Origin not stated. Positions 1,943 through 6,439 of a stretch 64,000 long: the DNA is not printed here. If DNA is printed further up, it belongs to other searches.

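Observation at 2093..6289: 1398-aa membrane-anchored coiled-coil/PAS/GAF sensor fused to a SpoIIE/RsbU PP2C phosphatase, with no partner-switching genes nearby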

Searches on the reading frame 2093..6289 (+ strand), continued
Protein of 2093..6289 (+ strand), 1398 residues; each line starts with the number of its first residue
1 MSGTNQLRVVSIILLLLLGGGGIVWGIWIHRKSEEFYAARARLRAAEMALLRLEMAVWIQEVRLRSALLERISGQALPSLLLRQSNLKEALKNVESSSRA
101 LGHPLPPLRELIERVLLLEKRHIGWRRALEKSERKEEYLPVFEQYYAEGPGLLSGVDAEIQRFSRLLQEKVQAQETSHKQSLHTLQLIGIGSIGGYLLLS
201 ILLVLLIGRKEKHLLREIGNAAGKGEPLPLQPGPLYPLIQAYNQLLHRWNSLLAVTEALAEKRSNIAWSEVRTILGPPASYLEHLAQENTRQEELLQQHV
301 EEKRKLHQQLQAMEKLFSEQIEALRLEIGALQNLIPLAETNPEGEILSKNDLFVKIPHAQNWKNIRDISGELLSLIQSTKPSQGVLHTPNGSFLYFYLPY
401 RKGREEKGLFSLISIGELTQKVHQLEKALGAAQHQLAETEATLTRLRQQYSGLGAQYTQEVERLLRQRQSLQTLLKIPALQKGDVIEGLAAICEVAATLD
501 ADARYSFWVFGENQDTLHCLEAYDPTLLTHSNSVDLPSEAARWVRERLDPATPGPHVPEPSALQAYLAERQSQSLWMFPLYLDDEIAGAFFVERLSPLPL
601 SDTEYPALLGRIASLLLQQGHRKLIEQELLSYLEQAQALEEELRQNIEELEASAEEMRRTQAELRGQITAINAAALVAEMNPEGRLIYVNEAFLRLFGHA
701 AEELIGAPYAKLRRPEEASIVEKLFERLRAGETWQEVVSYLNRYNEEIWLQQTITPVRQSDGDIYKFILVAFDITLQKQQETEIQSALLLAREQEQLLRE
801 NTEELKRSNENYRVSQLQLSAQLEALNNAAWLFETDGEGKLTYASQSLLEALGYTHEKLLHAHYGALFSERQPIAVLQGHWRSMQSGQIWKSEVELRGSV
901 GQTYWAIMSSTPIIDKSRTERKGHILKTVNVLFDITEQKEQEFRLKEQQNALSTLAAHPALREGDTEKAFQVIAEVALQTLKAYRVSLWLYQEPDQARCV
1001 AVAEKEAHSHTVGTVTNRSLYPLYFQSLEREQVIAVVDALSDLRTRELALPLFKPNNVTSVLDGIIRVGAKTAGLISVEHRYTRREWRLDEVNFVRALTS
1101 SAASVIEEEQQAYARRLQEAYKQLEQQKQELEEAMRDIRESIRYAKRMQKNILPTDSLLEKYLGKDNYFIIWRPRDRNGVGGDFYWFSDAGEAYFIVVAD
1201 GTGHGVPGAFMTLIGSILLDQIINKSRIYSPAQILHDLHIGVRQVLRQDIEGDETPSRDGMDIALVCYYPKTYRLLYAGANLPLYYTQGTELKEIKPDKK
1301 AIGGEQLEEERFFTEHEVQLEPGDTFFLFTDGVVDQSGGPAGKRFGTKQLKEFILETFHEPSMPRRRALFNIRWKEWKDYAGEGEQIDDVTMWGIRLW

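Call 70: find_encoding_contigs(protein=P0169, flank=10000, max_places=1)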
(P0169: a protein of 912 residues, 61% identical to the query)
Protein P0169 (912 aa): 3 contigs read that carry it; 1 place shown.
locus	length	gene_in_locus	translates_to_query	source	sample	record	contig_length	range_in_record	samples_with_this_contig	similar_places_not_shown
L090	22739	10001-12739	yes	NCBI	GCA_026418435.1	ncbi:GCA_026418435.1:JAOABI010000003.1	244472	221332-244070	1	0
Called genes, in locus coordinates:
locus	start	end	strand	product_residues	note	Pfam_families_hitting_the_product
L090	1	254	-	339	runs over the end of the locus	PF21016:RlmN_N, PF04055:Radical_SAM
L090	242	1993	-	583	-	PF07497:Rho_RNA_bind, PF00006:ATP-synt_ab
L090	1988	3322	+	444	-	PF00072:Response_reg, PF00512:HisKA, PF02518:HATPase_c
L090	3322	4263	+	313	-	PF01073:3Beta_HSD, PF01370:Epimerase, PF02719:Polysacc_synt_2, PF04321:RmlD_sub_bind, PF16363:GDP_Man_Dehyd, PF07993:NAD_binding_4 (weak)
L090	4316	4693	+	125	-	PF14771:DUF4476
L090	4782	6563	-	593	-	PF00069:Pkinase, PF07714:PK_Tyr_Ser-Thr, PF17667:Pkinase_fungal (weak)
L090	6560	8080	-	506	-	PF00069:Pkinase, PF01636:APH (faint), PF07714:PK_Tyr_Ser-Thr, PF03109:ABC1, PF17667:Pkinase_fungal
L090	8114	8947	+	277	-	PF03705:CheR_N, PF01739:CheR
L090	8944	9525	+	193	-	PF01339:CheB_methylest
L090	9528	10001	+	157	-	PF01161:PBP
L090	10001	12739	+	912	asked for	PF01590:GAF (faint), PF13185:GAF_2, PF08447:PAS_3, PF13426:PAS_9 (faint), PF00989:PAS, PF08448:PAS_4, PF13188:PAS_8, PF07228:SpoIIE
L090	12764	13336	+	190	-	PF19788:DUF6272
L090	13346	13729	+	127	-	PF09345:SiaC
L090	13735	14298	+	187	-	PF19788:DUF6272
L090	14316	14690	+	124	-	PF09345:SiaC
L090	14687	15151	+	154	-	-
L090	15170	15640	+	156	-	-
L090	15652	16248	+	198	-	-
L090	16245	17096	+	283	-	PF01210:NAD_Gly3P_dh_N (weak), PF02737:3HCDH_N, PF03446:NAD_binding_2 (faint), PF00725:3HCDH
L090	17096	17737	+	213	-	PF00753:Lactamase_B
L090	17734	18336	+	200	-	-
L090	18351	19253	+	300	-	PF23023:Anti-Pycsar_Apyc1, PF00753:Lactamase_B, PF12706:Lactamase_B_2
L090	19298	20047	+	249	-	PF02592:Vut_1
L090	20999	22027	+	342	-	PF26696:PTL_trimer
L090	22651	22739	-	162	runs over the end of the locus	PF01555:N6_N4_Mtase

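Call 71: find_encoding_contigs(protein=P0160, flank=10000, max_places=1)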
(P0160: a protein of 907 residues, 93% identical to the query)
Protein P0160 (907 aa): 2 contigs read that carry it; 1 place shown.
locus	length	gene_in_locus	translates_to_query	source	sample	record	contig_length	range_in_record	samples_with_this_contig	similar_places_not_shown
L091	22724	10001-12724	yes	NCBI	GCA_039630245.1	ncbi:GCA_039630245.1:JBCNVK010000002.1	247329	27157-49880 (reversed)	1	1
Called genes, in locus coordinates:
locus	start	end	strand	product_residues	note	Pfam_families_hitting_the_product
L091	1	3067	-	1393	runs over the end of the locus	PF00989:PAS, PF08447:PAS_3, PF08448:PAS_4, PF13188:PAS_8 (faint), PF13426:PAS_9, PF01590:GAF, PF07228:SpoIIE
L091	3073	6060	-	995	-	-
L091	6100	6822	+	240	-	PF12895:ANAPC3 (faint), PF13428:TPR_14 (faint), PF13432:TPR_16 (faint), PF13181:TPR_8 (faint), PF23914:TPR_CcmH_CycH (faint), PF00515:TPR_1 (weak), PF07719:TPR_2 (weak)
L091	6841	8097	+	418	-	PF28548:4TM_phosphoesterase, PF00149:Metallophos, PF12850:Metallophos_2 (faint)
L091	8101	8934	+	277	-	PF03705:CheR_N, PF01739:CheR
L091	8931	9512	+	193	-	PF01339:CheB_methylest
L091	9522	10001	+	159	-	PF01161:PBP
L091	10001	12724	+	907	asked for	PF13185:GAF_2 (faint), PF13188:PAS_8 (faint), PF08447:PAS_3 (faint), PF00989:PAS (weak), PF08448:PAS_4, PF07228:SpoIIE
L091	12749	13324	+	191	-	PF19788:DUF6272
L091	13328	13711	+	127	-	PF09345:SiaC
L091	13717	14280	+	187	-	PF19788:DUF6272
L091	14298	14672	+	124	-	PF09345:SiaC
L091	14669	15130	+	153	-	-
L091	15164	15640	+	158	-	-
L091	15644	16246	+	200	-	-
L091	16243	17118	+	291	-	PF01210:NAD_Gly3P_dh_N, PF02737:3HCDH_N, PF00725:3HCDH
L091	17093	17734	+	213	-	PF00753:Lactamase_B, PF12706:Lactamase_B_2 (weak)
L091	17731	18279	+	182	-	PF01740:STAS, PF13466:STAS_2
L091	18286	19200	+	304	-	PF23023:Anti-Pycsar_Apyc1, PF00753:Lactamase_B, PF12706:Lactamase_B_2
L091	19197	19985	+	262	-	PF02592:Vut_1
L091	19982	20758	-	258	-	PF23023:Anti-Pycsar_Apyc1, PF00753:Lactamase_B, PF12706:Lactamase_B_2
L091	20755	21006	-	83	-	-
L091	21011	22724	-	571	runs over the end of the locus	PF01336:tRNA_anti-codon, PF00152:tRNA-synt_2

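Call 73: list_cluster_members(proteins=[P0001, P0006, P0169, P0161, P0163, P0166, P0170, P0172, P0173, P0176])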
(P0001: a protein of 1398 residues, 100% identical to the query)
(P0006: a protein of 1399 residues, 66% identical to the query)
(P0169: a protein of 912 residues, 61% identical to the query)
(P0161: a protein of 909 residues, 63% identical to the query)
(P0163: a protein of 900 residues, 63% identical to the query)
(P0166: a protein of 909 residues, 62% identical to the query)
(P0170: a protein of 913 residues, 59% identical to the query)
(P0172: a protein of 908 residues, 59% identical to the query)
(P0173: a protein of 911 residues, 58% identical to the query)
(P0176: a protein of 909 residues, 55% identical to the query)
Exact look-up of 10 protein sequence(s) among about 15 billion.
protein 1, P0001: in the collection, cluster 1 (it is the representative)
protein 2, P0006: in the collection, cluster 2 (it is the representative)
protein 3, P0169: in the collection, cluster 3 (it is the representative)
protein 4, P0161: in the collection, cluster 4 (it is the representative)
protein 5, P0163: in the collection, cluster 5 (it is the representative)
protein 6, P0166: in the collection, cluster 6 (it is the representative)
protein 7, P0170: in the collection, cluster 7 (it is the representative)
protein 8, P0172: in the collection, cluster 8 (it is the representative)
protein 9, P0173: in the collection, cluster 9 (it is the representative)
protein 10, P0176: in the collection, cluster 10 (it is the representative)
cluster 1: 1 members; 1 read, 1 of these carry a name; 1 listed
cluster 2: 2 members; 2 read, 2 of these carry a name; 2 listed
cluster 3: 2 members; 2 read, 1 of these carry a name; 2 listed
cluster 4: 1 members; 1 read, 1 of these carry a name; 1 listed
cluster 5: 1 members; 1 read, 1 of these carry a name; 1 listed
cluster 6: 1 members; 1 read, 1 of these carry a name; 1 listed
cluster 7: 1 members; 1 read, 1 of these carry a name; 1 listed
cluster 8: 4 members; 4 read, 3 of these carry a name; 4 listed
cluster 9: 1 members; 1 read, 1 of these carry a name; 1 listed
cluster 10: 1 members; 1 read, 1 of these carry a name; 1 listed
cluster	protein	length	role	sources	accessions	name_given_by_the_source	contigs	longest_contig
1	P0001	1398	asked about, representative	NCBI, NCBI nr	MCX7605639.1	MAG: PAS domain S-box protein [Bacteroidia bacterium] | PAS domain S-box protein [Bacteroidia bacterium]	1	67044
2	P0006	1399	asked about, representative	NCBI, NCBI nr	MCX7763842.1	MAG: PAS domain S-box protein [Bacteroidia bacterium] | PAS domain S-box protein [Bacteroidia bacterium]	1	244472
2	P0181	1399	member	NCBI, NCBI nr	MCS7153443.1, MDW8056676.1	MAG: PAS domain S-box protein [Bacteroidia bacterium] | PAS domain S-box protein [Bacteroidia bacterium]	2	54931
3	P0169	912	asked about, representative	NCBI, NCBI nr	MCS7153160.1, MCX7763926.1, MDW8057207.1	MAG: PAS domain S-box protein [Bacteroidia bacterium] | PAS domain S-box protein [Bacteroidia bacterium]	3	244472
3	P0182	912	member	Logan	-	-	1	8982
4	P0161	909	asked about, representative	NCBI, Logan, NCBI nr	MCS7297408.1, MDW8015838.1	MAG: PAS domain S-box protein [Bacteroidia bacterium] | PAS domain S-box protein [Bacteroidia bacterium]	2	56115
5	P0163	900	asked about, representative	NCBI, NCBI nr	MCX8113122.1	MAG: PAS domain S-box protein [Bacteroidia bacterium] | PAS domain S-box protein [Bacteroidia bacterium]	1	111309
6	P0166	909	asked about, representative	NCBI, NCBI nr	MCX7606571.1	MAG: PAS domain S-box protein [Bacteroidia bacterium] | PAS domain S-box protein [Bacteroidia bacterium]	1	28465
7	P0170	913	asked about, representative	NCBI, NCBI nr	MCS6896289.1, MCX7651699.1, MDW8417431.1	MAG: PAS domain S-box protein [Bacteroidia bacterium] | PAS domain S-box protein [Bacteroidia bacterium]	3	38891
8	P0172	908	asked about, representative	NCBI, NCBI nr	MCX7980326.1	MAG: PAS domain S-box protein [Bacteroidia bacterium] | PAS domain S-box protein [Bacteroidia bacterium]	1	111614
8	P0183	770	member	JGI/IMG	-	PAS domain S-box-containing protein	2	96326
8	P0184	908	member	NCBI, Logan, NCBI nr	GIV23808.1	MAG: hypothetical protein KatS3mg025_1467 [Bacteroidia bacterium]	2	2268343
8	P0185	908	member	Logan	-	-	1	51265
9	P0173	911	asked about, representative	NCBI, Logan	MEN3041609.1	MAG: PAS domain S-box protein [Bacteroidia bacterium]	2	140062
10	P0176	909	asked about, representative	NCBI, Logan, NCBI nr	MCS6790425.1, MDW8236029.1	MAG: PAS domain S-box protein [Bacteroidia bacterium] | PAS domain S-box protein [Bacteroidia bacterium]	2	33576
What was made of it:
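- The paralogue P0166 (MCX7606571.1) is 932 accession numbers from this protein (MCX7605639.1), so it is very probably in the same MAG (call 73).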
